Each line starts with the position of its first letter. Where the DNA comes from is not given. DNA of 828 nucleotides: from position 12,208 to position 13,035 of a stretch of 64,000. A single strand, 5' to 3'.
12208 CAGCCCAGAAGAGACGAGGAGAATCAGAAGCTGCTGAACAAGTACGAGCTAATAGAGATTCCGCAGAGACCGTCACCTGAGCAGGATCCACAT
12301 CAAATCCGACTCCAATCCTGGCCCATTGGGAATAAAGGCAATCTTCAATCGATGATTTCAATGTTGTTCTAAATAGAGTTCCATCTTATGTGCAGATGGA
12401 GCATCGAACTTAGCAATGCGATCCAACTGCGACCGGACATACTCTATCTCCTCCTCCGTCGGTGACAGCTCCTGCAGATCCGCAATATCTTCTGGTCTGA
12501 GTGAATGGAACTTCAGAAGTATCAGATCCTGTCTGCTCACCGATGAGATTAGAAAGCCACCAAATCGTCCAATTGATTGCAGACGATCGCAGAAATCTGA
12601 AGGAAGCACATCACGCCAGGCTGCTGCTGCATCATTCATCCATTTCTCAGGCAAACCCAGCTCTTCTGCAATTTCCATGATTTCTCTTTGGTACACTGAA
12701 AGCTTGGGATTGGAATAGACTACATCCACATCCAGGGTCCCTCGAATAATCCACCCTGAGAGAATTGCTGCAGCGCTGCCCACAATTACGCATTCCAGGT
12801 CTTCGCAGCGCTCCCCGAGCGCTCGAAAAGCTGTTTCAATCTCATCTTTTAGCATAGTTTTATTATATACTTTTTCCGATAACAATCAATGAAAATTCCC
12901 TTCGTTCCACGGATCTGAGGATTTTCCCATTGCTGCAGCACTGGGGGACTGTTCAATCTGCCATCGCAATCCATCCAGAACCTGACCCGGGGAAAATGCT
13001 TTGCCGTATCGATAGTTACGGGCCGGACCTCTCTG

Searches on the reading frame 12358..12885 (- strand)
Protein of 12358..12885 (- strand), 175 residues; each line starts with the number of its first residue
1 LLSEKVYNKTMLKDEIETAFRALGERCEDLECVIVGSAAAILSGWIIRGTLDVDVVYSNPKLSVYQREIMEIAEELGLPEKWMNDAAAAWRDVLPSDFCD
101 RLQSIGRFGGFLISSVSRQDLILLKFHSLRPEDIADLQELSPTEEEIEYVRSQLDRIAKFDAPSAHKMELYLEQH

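Call 70: search_protein_families(library=pfam, proteins=[window:12358-12885:-], max_evalue=0.01)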
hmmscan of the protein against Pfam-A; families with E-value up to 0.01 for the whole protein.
window:12358-12885:- (175 aa): 2 families
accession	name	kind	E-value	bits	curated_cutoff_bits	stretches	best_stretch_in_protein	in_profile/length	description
PF19502.5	DUF6036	-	5.8e-16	59.2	23.6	1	18-139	8-117/164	Nucleotidyltransferase of unknown function (DUF6036)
PF09970.15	DUF2204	-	4.6e-05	23.5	20.3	0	109-146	113-150/181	Nucleotidyl transferase of unknown function (DUF2204)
